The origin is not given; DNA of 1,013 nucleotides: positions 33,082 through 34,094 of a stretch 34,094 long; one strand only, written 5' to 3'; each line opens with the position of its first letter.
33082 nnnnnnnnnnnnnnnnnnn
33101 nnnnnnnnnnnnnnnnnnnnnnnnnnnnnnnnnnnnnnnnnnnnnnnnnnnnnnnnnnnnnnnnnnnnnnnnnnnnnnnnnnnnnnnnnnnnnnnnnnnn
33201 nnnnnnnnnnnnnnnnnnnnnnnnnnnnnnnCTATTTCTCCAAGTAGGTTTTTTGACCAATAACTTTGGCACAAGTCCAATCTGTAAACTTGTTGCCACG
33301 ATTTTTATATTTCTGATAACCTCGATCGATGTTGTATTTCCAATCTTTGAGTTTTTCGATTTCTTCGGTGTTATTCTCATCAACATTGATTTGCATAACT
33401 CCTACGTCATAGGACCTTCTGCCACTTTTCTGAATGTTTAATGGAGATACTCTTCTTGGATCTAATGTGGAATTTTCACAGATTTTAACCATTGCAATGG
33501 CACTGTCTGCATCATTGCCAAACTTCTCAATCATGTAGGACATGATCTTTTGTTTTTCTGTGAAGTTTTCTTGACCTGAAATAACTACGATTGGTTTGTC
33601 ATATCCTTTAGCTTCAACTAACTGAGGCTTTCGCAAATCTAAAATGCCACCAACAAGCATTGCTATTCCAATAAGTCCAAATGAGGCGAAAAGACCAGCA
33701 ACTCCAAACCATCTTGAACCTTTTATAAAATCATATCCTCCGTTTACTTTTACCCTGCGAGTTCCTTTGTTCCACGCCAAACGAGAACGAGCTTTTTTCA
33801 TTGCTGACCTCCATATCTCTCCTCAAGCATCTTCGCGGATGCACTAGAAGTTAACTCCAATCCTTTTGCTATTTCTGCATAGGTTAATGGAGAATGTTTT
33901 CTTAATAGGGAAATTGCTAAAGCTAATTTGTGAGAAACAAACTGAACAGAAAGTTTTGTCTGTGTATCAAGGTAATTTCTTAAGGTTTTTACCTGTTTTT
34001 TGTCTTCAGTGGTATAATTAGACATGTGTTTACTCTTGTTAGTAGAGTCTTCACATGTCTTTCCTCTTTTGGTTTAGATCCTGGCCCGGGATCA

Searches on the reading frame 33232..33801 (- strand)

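Call 30: search_protein_families(library=pfam, proteins=[window:33232-33801:-], max_evalue=0.05)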
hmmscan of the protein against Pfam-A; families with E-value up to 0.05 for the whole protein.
window:33232-33801:- (189 aa): 1 family
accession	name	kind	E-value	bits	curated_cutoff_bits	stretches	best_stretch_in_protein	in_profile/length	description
PF18896.5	SLT_3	-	0.031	15.2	27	1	111-176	25-88/89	Lysozyme like domain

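Call 39: search_protein_families(library=phrogs, proteins=[window:33232-33801:-], max_evalue=0.01)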
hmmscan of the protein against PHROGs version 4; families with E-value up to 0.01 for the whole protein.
window:33232-33801:- (189 aa): 0 families

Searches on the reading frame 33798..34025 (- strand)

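Call 30: search_protein_families(library=pfam, proteins=[window:33798-34025:-], max_evalue=0.05)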
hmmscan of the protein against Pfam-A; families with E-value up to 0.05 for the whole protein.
window:33798-34025:- (75 aa): 1 family
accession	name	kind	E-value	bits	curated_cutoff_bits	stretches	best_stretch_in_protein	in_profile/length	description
PF08870.17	DndE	-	0.012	16.3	25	1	13-59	9-56/111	DNA sulphur modification protein DndE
